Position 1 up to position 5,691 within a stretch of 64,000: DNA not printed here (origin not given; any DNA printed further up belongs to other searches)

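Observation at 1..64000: Hyper-abundant palindrome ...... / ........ across the whole window (HIP-like element)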

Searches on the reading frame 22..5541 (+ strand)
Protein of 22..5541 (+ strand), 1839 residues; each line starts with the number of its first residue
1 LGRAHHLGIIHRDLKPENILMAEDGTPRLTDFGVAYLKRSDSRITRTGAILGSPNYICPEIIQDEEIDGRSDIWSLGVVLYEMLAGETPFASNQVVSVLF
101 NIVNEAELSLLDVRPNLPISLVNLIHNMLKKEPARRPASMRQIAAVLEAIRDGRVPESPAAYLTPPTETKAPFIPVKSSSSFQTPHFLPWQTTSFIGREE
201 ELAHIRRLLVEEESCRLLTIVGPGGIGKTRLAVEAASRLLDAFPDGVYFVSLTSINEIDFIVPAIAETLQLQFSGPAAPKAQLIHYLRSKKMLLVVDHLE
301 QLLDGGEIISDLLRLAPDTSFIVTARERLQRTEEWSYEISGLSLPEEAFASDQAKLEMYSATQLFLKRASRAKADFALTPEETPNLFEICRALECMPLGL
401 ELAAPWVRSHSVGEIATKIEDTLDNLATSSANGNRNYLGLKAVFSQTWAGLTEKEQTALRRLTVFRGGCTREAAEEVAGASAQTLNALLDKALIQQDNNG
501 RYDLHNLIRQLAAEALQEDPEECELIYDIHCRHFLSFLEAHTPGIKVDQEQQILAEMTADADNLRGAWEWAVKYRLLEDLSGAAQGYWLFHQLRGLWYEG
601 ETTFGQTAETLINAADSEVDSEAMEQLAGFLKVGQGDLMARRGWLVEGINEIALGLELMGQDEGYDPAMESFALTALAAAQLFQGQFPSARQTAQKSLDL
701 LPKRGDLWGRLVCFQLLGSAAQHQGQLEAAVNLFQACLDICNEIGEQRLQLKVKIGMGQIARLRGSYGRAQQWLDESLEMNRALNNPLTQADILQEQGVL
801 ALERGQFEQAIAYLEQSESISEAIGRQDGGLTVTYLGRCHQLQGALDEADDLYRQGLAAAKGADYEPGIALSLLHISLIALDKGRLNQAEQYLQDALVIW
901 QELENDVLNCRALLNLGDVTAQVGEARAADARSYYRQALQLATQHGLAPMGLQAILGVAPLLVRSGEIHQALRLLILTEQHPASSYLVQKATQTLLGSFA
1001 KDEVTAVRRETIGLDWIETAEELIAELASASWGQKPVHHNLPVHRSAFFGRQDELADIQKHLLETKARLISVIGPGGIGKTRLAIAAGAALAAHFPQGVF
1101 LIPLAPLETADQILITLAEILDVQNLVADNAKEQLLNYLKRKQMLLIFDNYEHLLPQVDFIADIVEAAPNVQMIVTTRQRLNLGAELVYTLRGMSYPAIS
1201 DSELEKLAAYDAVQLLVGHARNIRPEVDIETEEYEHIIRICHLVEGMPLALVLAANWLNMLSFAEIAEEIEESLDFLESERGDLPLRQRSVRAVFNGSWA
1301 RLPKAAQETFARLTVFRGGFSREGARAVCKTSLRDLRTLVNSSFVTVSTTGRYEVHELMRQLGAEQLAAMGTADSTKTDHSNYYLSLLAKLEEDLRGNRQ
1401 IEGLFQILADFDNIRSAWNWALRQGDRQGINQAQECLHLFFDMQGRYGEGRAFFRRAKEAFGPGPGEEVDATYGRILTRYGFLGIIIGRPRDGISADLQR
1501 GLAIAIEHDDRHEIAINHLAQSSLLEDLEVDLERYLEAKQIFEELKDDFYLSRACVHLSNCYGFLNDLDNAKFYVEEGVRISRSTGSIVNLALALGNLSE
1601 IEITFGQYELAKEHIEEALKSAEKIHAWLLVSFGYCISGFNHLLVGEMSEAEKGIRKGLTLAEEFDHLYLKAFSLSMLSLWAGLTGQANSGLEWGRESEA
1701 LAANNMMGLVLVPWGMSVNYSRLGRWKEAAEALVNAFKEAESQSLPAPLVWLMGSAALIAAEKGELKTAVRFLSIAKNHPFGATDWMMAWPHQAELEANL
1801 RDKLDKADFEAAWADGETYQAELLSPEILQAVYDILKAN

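Call 6: search_protein_families(library=ncbifam, proteins=[window:22-5541:+])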
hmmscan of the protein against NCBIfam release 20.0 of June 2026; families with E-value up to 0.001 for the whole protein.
window:22-5541:+ (1839 aa): 18 families
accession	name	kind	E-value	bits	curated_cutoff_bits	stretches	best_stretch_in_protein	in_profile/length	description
NF041717.1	HaaA_phane_TPR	equivalog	1.7e-53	181.9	1125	5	1033-1392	89-453/882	cyclophane-containing RiPP biosynthesis TPR protein HaaT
NF033483.0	PknB_PASTA_kin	equivalog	1e-44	153.5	450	1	2-170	121-287/563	Stk1 family PASTA domain-containing Ser/Thr kinase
NF053617.1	SARPRegAfsRStmc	equivalog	2.8e-28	98.4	1430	4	831-973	737-877/986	SARP-family global regulator AfsR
NF047741.1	antiphage_MADS6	equivalog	2.5e-26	92.4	460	1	3-162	314-472/612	methylation-associated defense system protein kinase MAD6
TIGR03903.1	TOMM_kin_cyc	equivalog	7.6e-24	83.7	705.75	1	1-151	92-248/1267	TOMM system kinase/cyclase fusion protein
NF052427.1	StpK7MSMEG_1200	equivalog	1.3e-20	73.5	900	1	3-149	123-267/601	serine/threonine protein kinase StpK7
NF053520.1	HK_Porph_FimS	equivalog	1.9e-20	72.7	600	3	835-979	129-271/618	sensor histidine kinase FimS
NF053615.1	SerThrKinAfsKStmc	equivalog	2.3e-19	69.5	1300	1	5-139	129-257/809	protein serine/threonine kinase AfsK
NF053720.1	NsdA_fam_reg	subfamily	1.5e-17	64.3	75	0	765-817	215-267/432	NsdA family TPR-like regulatory protein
NF038150.1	lanthi_synth_IV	equivalog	1.3e-15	56.8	650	1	2-153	312-459/851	class IV lanthionine synthetase LanL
NF009651.0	PRK13184.1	equivalog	9.7e-15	53.6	839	1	4-154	129-294/932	serine/threonine-protein kinase PknD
NF033442.0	BREX_PglW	equivalog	1.8e-10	39.2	990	1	3-156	327-492/1391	BREX system serine/threonine kinase PglW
TIGR02917.1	PEP_TPR_lipo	equivalog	2.1e-08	32.5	312.2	1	789-975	395-556/899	XrtA/PEP-CTERM system TPR-repeat protein PrsT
NF043056.1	T4SS_LegK1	equivalog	2.8e-06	26.2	550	1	8-83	209-283/516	Dot/Icm T4SS effector kinase LegK1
NF052312.1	T9SS_PorW_SprE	equivalog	3.7e-06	25.9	250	0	673-827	181-326/716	type IX secretion system periplasmic lipoprotein PorW/SprE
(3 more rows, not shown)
